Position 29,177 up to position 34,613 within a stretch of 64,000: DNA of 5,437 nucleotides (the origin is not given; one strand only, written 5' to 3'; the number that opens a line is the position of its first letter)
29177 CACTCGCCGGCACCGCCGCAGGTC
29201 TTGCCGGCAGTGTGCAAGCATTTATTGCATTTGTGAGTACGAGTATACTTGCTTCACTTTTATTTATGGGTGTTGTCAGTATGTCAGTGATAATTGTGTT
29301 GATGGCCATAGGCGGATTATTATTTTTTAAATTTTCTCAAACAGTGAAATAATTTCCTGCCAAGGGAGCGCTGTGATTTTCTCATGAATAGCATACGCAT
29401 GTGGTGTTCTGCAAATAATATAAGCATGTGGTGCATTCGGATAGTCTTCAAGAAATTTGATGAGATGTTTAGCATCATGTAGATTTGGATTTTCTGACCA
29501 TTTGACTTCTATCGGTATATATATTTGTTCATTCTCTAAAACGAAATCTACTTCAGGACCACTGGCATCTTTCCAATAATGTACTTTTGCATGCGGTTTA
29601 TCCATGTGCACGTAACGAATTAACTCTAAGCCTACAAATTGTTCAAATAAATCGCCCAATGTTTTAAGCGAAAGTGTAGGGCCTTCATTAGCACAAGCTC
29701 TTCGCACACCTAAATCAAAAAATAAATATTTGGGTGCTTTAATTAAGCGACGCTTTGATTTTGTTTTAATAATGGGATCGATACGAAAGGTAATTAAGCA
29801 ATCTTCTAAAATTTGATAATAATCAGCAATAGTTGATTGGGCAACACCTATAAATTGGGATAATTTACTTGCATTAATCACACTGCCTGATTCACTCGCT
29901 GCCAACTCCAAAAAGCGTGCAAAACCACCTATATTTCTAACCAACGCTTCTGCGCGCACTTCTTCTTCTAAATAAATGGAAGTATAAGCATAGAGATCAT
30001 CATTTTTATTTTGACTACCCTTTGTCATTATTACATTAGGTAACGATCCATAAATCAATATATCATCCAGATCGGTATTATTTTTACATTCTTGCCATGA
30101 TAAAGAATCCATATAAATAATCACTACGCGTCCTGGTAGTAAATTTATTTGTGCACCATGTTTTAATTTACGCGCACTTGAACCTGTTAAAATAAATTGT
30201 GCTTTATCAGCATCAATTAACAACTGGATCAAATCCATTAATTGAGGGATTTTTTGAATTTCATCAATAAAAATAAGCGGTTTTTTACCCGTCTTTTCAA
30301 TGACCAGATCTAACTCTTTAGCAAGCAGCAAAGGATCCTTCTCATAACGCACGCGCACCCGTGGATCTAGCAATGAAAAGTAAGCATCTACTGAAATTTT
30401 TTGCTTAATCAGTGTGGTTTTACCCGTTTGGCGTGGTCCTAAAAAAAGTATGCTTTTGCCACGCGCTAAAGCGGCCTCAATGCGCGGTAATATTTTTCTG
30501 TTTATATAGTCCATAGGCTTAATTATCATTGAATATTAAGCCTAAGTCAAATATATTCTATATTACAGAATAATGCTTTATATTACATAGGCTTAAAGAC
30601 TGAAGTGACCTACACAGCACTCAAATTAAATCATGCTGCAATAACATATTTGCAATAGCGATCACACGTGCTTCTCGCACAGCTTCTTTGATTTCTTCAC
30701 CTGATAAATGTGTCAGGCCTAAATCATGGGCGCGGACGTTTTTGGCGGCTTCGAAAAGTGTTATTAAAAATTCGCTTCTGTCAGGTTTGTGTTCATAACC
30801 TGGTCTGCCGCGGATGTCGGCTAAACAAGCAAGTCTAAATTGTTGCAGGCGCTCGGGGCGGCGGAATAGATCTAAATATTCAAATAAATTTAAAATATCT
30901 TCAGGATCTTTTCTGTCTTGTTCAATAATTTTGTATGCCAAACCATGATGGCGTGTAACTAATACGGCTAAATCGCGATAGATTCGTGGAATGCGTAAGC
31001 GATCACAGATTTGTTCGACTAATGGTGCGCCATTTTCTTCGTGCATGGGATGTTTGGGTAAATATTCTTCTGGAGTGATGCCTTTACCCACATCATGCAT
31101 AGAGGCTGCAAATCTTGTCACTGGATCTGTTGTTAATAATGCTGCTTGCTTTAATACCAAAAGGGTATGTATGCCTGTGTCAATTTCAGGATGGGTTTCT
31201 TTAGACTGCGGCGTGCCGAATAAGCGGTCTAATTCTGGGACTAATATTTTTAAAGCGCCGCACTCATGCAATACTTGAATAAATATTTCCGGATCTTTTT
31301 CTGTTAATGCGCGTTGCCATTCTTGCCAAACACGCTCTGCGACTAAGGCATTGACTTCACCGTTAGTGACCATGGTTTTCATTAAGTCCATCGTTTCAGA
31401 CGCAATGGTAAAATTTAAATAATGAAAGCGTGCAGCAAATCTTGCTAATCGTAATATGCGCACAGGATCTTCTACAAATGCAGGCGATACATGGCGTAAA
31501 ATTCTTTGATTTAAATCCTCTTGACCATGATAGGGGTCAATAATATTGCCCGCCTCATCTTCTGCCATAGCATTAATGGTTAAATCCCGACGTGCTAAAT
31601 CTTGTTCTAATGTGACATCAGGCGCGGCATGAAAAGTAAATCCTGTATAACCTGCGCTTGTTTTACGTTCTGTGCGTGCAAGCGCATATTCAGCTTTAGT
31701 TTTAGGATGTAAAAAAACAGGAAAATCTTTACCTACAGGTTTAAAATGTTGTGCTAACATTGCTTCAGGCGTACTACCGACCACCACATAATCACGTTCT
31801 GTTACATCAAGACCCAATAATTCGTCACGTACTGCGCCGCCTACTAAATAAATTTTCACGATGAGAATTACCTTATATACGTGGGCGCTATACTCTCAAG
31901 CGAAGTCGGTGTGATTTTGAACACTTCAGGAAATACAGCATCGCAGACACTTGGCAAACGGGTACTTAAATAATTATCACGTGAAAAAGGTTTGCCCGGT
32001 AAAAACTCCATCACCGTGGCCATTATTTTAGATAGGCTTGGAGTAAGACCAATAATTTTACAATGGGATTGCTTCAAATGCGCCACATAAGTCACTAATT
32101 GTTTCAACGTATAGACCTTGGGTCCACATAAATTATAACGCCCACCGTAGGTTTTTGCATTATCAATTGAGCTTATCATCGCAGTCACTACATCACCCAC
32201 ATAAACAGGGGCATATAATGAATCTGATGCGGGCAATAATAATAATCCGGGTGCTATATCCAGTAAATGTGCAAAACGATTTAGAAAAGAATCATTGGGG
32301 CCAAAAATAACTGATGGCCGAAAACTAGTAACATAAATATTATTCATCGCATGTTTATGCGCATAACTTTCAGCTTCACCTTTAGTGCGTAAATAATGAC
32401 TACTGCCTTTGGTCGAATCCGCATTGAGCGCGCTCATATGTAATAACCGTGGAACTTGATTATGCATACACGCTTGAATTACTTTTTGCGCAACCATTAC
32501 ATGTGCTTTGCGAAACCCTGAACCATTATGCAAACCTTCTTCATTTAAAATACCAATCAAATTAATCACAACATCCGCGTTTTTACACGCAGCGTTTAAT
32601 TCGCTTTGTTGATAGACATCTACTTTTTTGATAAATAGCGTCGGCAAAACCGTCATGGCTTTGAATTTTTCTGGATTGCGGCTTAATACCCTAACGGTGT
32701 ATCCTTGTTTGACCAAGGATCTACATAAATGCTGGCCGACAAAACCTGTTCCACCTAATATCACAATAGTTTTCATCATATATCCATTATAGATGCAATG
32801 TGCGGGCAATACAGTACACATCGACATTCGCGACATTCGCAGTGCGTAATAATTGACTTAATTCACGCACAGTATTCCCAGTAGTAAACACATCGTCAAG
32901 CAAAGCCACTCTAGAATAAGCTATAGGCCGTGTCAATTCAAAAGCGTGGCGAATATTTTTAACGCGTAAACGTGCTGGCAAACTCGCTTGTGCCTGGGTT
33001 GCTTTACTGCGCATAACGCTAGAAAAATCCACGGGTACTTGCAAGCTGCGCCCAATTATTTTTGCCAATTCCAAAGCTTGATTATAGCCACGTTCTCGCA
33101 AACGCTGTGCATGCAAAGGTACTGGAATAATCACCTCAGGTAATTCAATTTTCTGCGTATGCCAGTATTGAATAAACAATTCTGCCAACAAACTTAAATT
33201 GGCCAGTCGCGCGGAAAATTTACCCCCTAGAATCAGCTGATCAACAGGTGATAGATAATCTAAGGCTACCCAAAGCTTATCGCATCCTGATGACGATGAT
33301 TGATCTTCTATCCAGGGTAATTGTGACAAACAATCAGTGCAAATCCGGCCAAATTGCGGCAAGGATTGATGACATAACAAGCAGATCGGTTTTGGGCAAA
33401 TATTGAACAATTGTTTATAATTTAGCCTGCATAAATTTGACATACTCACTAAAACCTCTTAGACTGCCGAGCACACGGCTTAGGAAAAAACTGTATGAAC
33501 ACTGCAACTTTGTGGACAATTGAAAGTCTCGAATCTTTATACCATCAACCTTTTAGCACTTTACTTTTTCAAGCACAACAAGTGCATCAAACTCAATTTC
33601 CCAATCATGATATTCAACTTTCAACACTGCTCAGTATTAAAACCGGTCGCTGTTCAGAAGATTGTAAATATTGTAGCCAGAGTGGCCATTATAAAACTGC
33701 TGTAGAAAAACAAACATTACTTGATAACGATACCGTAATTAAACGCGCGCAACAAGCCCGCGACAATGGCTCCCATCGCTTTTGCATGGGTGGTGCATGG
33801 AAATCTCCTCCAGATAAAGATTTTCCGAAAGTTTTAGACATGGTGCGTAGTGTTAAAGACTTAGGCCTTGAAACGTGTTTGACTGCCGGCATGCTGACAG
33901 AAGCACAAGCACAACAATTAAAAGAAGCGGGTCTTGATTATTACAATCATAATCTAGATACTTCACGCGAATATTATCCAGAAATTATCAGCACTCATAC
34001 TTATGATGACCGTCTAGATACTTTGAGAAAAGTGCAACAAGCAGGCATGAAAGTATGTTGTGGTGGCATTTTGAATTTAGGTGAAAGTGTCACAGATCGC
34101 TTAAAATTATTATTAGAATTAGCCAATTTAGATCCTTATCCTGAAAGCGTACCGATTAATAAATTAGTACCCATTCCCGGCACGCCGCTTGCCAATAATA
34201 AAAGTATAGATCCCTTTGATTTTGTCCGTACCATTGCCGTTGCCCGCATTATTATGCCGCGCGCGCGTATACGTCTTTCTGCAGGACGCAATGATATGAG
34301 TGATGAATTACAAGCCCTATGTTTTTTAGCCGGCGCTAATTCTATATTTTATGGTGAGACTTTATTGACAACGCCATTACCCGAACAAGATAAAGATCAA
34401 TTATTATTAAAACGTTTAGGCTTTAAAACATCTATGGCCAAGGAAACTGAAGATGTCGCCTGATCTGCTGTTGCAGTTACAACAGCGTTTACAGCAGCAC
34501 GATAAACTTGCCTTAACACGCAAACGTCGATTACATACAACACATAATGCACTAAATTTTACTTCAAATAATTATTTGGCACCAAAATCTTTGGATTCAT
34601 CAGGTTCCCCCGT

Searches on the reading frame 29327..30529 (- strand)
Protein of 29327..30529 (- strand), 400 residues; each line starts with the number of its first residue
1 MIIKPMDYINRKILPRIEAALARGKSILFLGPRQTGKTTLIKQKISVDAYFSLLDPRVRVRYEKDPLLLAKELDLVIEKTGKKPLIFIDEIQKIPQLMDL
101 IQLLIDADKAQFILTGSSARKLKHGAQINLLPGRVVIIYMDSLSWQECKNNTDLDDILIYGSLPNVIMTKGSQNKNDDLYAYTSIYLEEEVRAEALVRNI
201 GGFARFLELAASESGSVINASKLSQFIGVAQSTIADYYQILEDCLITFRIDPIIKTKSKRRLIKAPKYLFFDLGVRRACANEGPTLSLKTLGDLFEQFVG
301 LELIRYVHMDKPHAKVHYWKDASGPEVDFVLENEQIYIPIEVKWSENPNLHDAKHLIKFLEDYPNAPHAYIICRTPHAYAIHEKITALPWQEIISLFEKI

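Call 41: search_protein_families(library=pfam, proteins=[window:29327-30529:-], max_evalue=0.0001)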
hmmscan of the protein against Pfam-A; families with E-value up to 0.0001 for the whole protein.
window:29327-30529:- (400 aa): 3 families
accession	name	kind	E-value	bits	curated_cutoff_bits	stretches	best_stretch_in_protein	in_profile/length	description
PF13635.12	DUF4143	-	1.9e-34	119.2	28.1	1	188-345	1-160/160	Domain of unknown function (DUF4143)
PF13173.12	AAA_14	-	5.4e-22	78.6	27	1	25-147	3-127/129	AAA domain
PF25199.1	nSTAND_NTPase5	-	3.3e-05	24.2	34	1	21-115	38-131/145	Novel STAND NTPase 5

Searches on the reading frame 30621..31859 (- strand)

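Call 41: search_protein_families(library=pfam, proteins=[window:30621-31859:-], max_evalue=0.0001)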
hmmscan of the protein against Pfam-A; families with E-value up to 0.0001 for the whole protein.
window:30621-31859:- (412 aa): 3 families
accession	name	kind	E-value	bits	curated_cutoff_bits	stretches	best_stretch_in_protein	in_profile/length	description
PF01743.26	PolyA_pol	-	1.7e-17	64.4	23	1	3-122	1-126/126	Poly A polymerase head domain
PF12627.12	PolyA_pol_RNAbd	-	6.2e-11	42.3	22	1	149-212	1-62/64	Probable RNA and SrmB- binding site of polymerase A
PF01966.28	HD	-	4.5e-08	33.8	22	1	229-309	2-90/116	HD domain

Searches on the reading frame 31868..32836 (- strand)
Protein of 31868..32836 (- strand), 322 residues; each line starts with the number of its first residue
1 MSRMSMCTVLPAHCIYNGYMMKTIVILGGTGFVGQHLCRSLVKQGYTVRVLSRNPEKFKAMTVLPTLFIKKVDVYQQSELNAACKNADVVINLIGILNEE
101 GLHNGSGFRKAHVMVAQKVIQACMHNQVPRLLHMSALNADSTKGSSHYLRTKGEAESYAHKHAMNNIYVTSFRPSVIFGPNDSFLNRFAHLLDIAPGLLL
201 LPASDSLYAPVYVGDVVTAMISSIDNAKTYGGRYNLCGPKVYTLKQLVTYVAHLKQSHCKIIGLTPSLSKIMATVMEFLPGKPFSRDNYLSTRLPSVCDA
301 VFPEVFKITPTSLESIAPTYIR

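Call 41: search_protein_families(library=pfam, proteins=[window:31868-32836:-], max_evalue=0.0001)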
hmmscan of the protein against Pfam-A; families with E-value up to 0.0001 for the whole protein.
window:31868-32836:- (322 aa): 10 families
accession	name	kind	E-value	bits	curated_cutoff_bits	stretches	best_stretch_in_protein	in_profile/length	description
PF01370.27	Epimerase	-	7.8e-23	81.6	20.9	1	24-236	1-239/240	NAD dependent epimerase/dehydratase family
PF01073.25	3Beta_HSD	-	1.7e-21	76.9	22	1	25-225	1-230/280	3-beta hydroxysteroid dehydrogenase/isomerase family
PF13460.12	NAD_binding_10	-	7.4e-18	65.5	27.2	1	28-167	1-130/184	NAD(P)H-binding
PF05368.20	NmrA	-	1.9e-15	57.7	27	1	21-249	2-228/298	NmrA-like family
PF03435.24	Sacchrp_dh_NADP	-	3.4e-08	34.3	25.1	1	24-95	1-77/129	Saccharopine dehydrogenase NADP binding domain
PF07993.18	NAD_binding_4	-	3.4e-07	30.1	20.1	0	138-183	167-211/258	Male sterility protein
PF16363.11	GDP_Man_Dehyd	-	1.8e-06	28.1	27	1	26-92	2-81/332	GDP-mannose 4,6 dehydratase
PF00106.31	adh_short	-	3.3e-06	27.1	26.6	1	22-126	1-107/195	short chain dehydrogenase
PF03807.23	F420_oxidored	-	2.3e-05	25.3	21.6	1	23-91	1-64/94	NADP oxidoreductase coenzyme F420-dependent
PF04321.23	RmlD_sub_bind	-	3e-05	23.7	27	0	23-92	2-57/287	RmlD substrate binding domain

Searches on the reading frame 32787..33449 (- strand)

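Call 41: search_protein_families(library=pfam, proteins=[window:32787-33449:-], max_evalue=0.0001)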
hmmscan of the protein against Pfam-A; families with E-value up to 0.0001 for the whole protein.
window:32787-33449:- (220 aa): 1 family
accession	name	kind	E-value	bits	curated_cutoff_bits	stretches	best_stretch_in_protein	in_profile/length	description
PF00156.33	Pribosyltran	-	2.6e-06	27.3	26.3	1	125-216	40-125/158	Phosphoribosyl transferase domain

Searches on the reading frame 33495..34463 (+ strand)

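Call 41: search_protein_families(library=pfam, proteins=[window:33495-34463:+], max_evalue=0.0001)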
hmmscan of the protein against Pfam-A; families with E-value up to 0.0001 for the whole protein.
window:33495-34463:+ (322 aa): 2 families
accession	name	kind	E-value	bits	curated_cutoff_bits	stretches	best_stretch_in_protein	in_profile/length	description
PF06968.18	BATS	-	6.1e-29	100.5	22.2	1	220-311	1-88/88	Biotin and Thiamin Synthesis associated domain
PF04055.27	Radical_SAM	-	5e-23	82.5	29.5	1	48-202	2-159/166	Radical SAM superfamily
